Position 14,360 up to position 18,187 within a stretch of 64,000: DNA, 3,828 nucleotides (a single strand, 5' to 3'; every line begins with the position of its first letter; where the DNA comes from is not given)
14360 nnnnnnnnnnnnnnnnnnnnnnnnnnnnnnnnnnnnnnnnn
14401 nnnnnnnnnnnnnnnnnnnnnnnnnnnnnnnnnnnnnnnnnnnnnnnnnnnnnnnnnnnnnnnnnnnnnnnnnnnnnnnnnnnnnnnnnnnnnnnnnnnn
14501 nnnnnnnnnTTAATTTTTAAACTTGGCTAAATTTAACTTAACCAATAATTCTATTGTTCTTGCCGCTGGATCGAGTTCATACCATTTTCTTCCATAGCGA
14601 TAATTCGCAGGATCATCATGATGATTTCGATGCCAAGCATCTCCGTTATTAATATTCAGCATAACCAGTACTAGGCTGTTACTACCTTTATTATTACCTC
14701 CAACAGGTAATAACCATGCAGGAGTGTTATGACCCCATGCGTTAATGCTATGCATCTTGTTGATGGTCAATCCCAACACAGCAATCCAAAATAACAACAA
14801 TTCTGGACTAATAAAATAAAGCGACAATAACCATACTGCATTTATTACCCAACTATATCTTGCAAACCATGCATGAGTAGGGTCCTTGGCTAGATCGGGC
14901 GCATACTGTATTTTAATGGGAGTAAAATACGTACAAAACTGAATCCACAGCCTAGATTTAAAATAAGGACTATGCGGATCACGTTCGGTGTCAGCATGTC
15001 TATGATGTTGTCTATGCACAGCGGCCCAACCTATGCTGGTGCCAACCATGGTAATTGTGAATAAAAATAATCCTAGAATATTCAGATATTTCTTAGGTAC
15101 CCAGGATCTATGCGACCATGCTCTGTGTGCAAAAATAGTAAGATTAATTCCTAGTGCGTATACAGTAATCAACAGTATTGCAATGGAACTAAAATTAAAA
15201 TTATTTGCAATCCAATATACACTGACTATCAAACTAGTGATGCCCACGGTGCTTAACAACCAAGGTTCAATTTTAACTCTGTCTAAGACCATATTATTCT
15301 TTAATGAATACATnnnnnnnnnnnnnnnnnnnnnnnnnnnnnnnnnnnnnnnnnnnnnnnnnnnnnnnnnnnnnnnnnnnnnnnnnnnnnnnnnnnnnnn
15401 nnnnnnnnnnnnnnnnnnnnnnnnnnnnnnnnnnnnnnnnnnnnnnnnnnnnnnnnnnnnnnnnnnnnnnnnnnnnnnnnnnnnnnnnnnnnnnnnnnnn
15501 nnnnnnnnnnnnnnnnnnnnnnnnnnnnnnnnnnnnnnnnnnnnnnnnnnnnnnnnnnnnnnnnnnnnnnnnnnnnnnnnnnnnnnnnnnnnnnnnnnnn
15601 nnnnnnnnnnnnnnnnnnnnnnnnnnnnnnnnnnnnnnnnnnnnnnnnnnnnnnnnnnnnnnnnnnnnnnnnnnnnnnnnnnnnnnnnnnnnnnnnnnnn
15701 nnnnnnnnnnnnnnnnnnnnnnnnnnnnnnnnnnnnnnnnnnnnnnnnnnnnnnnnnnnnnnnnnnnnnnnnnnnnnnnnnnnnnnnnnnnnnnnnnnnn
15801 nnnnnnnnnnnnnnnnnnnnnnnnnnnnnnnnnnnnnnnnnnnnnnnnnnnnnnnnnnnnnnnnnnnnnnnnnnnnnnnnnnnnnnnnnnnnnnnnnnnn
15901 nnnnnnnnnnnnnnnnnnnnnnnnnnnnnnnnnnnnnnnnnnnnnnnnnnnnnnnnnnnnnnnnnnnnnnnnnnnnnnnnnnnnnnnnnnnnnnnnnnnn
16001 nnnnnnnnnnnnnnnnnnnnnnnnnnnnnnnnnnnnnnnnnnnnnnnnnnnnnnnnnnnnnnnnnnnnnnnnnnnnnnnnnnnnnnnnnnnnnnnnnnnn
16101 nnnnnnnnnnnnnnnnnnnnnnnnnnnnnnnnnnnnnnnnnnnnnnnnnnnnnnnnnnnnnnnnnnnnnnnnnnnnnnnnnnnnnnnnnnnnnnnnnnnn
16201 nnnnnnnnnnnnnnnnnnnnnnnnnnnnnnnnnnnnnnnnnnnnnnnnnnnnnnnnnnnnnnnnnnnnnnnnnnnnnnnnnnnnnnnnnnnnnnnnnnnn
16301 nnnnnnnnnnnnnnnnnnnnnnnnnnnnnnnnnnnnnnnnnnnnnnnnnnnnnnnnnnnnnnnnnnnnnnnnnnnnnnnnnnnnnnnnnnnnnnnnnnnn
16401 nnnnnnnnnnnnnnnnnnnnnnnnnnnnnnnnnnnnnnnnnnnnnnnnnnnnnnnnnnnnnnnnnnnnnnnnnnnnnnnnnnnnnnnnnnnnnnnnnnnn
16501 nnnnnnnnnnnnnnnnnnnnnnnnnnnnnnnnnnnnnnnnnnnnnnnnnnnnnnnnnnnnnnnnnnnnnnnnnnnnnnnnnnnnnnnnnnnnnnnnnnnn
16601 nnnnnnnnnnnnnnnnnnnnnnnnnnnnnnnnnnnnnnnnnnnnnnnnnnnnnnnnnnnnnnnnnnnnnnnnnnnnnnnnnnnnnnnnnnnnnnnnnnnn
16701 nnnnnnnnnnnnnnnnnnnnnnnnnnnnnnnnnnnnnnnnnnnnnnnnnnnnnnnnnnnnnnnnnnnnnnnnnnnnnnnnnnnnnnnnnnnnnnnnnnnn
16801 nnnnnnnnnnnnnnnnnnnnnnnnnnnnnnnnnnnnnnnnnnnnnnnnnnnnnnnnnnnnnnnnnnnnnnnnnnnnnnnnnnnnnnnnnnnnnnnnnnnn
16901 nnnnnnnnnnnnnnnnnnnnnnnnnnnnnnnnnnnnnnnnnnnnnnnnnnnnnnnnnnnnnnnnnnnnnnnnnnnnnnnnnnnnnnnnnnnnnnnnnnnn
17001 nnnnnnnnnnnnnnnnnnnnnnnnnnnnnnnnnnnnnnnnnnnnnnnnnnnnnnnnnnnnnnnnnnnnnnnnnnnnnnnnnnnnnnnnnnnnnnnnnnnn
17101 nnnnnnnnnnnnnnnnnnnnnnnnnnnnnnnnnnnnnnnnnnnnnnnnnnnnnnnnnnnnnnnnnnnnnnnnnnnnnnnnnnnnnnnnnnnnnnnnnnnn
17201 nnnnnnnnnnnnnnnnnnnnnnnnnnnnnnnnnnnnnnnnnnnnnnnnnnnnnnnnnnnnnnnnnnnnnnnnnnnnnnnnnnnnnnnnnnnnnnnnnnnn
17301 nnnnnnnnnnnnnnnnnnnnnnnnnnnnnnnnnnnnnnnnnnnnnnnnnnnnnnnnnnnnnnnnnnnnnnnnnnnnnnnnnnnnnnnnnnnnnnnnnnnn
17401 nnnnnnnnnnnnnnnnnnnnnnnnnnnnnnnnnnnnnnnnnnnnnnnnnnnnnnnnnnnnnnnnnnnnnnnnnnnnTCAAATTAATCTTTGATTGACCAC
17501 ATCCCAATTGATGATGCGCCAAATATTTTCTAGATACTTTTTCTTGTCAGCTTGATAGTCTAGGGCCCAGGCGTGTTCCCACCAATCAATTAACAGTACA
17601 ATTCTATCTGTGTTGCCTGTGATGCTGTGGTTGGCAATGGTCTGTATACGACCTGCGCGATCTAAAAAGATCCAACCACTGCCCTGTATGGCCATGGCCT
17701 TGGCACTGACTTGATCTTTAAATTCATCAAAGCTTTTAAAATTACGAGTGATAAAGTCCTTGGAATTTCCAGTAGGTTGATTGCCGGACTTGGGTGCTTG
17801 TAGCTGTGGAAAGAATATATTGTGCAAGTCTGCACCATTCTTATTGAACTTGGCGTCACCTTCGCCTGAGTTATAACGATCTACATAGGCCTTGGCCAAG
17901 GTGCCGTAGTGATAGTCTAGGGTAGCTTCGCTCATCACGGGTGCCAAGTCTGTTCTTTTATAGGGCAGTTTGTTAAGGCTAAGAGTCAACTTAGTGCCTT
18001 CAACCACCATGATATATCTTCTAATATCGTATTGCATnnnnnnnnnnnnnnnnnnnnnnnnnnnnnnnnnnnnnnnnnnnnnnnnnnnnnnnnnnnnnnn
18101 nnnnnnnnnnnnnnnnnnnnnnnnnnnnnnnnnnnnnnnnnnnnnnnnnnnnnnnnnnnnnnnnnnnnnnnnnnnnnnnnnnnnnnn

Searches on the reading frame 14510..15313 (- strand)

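Call 80: search_protein_families(library=pfam, proteins=[window:14510-15313:-], max_evalue=0.01)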
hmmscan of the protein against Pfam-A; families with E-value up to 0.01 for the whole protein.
window:14510-15313:- (267 aa): 1 family
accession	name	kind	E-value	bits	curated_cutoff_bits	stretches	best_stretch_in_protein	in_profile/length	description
PF00487.30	FA_desaturase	-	1e-13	52.1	29.7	1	46-254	6-238/253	Fatty acid desaturase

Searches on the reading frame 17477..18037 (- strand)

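Call 80: search_protein_families(library=pfam, proteins=[window:17477-18037:-], max_evalue=0.01)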
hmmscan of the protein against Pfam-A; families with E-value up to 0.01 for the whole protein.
window:17477-18037:- (186 aa): 2 families
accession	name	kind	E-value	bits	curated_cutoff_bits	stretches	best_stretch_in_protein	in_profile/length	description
PF02777.23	Sod_Fe_C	-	3.8e-25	88.3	20.9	1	89-184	2-102/102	Iron/manganese superoxide dismutases, C-terminal domain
PF00081.27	Sod_Fe_N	-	2.2e-09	38.1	27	1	20-64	3-47/82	Iron/manganese superoxide dismutases, alpha-hairpin domain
